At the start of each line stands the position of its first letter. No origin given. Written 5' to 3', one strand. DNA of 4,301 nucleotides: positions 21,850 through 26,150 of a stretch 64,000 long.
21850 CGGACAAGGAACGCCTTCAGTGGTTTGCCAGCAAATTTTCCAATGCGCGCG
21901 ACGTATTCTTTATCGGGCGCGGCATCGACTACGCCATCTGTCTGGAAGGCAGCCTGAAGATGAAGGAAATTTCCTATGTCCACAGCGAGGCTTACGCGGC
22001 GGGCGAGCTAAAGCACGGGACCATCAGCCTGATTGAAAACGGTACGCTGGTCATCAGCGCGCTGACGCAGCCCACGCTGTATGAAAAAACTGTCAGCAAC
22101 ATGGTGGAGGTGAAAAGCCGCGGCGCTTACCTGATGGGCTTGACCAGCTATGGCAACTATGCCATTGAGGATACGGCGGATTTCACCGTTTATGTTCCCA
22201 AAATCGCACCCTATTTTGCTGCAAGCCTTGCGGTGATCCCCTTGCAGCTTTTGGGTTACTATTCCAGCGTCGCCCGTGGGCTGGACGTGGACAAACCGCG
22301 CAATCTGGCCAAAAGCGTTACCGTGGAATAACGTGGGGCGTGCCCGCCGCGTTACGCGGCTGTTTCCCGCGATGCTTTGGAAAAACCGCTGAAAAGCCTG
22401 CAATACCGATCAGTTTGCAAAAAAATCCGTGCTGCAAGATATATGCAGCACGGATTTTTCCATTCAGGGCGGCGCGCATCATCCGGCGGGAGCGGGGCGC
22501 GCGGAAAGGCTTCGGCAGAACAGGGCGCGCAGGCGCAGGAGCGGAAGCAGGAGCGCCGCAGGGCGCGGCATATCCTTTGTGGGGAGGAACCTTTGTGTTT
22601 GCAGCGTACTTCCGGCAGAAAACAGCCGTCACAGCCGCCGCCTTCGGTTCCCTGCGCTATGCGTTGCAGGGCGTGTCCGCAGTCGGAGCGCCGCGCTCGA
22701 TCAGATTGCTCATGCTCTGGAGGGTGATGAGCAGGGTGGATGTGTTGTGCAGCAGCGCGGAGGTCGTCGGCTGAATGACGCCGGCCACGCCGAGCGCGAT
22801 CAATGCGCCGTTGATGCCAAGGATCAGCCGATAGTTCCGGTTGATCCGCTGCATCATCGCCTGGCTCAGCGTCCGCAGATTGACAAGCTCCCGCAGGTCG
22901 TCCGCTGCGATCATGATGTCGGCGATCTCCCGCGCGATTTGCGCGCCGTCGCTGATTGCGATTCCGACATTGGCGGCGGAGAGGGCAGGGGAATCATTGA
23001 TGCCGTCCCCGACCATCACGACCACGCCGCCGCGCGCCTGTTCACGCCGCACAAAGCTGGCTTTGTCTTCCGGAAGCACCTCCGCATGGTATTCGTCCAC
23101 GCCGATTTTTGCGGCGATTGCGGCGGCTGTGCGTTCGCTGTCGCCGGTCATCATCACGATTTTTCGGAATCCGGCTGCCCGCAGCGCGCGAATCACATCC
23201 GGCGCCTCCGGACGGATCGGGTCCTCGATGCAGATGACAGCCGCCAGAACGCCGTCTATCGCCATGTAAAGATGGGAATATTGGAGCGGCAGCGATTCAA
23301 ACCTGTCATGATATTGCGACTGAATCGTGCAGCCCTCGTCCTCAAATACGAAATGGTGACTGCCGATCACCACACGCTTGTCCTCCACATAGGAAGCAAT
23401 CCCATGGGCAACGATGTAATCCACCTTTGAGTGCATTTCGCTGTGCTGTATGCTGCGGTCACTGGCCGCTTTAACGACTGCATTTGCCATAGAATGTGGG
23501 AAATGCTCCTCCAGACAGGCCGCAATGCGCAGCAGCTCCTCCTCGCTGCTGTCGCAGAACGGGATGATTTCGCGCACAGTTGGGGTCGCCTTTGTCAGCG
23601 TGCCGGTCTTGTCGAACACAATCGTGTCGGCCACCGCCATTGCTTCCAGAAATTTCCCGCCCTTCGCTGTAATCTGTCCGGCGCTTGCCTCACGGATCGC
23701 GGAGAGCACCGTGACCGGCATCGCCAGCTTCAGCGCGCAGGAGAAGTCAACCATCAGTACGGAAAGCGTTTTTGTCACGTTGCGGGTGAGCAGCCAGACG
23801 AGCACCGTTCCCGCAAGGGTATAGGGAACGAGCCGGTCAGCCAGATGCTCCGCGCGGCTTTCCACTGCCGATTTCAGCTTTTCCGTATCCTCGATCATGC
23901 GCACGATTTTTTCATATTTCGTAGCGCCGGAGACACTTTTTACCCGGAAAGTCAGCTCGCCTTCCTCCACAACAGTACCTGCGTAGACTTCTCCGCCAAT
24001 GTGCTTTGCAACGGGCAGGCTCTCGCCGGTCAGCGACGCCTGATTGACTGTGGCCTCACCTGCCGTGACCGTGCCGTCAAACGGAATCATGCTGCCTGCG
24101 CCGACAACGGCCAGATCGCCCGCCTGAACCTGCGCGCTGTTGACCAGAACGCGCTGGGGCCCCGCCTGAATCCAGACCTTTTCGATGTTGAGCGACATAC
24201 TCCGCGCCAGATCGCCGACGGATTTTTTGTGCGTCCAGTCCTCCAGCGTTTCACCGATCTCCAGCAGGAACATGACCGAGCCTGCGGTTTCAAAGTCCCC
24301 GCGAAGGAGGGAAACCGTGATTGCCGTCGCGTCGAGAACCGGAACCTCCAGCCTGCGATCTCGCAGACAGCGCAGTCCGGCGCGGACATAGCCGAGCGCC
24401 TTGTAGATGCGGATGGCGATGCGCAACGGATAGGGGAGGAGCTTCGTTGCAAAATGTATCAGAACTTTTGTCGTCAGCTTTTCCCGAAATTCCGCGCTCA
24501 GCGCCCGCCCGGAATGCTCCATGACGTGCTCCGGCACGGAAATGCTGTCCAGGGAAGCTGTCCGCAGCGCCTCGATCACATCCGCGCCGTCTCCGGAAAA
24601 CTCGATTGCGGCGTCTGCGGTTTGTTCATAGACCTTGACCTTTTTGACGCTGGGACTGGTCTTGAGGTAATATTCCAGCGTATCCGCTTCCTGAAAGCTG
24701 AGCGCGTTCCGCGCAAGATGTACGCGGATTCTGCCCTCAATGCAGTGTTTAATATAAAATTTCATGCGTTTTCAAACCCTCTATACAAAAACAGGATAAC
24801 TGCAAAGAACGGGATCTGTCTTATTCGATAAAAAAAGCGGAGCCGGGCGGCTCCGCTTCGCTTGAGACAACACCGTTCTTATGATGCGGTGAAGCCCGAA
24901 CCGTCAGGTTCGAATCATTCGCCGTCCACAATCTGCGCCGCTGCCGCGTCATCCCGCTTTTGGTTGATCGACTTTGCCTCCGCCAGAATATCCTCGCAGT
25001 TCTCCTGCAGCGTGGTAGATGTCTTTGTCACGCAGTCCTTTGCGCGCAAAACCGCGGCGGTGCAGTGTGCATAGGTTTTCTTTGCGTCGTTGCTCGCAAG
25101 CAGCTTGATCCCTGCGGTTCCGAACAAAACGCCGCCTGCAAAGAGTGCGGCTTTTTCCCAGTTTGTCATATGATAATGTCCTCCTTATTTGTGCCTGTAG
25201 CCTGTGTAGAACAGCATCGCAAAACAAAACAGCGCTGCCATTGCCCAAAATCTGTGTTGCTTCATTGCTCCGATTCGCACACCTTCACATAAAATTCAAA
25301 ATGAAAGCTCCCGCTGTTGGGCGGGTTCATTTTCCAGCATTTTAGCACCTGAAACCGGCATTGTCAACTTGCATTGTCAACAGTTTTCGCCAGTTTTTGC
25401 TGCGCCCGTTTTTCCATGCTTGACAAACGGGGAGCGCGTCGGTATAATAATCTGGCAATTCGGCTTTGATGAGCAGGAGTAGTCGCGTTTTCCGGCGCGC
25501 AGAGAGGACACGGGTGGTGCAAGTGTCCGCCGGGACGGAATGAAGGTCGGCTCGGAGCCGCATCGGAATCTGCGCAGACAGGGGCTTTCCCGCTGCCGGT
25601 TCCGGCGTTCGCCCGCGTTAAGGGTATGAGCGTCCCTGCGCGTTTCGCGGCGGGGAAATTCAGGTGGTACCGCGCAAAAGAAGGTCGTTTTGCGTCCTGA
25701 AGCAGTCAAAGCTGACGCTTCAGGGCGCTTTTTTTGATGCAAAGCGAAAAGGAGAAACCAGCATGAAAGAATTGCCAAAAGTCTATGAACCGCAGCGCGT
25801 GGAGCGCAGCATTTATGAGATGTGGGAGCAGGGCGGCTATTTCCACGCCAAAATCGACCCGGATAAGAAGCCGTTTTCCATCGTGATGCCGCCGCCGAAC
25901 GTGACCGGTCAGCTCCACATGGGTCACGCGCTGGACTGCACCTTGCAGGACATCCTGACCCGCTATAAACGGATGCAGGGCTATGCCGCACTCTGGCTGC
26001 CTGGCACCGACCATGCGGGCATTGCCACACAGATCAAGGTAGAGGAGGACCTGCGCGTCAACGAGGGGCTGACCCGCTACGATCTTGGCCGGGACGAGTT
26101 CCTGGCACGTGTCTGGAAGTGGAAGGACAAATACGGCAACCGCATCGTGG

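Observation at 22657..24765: P1B-type ATPase with SCA instead of the CPC/CPx transmembrane metal site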

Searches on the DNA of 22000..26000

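Call 25: search_rna_families(source=window, start=22000, end=26000, threshold=evalue, max_evalue=1)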
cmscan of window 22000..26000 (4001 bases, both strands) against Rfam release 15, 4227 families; matches with E-value up to 1: 2.
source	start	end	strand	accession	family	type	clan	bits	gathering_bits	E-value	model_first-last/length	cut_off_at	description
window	25457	25702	+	RF00230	T-box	Cis-reg; leader;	-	97.7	93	1.8e-21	1-219/219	no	T-box leader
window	22421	22459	+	RF04252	mir-8186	Gene; miRNA;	-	20.8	80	0.49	8-53/61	no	mir-8186 microRNA precursor family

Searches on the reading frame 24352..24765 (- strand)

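Call 85: search_protein_families(library=pfam, proteins=[window:24352-24765:-], max_evalue=10)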
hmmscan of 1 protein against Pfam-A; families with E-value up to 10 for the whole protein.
seq(138 aa): 2 families
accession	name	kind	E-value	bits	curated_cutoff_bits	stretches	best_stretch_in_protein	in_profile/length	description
PF19991.5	HMA_2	-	0.0045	17.4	30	1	4-56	9-61/154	Heavy metal associated domain 2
PF07615.16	Ykof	-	0.15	13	21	1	34-81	21-68/81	YKOF-related Family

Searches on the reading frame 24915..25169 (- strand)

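Call 5: search_protein_families(library=pfam, proteins=[window:24915-25169:-], max_evalue=0.01)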
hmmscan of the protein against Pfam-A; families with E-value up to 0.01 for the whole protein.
window:24915-25169:- (84 aa): 1 family
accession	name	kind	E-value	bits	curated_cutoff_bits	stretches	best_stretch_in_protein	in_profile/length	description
PF19605.4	DUF6110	-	3.2e-32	110.9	26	1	6-80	2-76/85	Family of unknown function (DUF6110)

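Call 6: search_protein_families(library=ncbifam, proteins=[window:24915-25169:-], max_evalue=0.01)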
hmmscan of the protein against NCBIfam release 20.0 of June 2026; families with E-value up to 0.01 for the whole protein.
window:24915-25169:- (84 aa): 0 families

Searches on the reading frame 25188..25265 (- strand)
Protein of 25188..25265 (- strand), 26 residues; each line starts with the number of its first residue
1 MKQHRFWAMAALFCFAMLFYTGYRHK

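Call 65: search_protein_families(library=pfam, proteins=[window:25188-25265:-], max_evalue=1)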
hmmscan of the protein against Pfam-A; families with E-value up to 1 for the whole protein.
seq(26 aa): 1 family
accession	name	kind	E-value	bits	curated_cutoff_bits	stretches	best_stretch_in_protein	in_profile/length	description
PF19727.4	DUF6219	-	6.6e-05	23.1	27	1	1-25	1-25/69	Family of unknown function (DUF6219)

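Call 66: search_protein_families(library=ncbifam, proteins=[window:25188-25265:-], max_evalue=1)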
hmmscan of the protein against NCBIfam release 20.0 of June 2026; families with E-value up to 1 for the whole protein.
seq(26 aa): 0 families
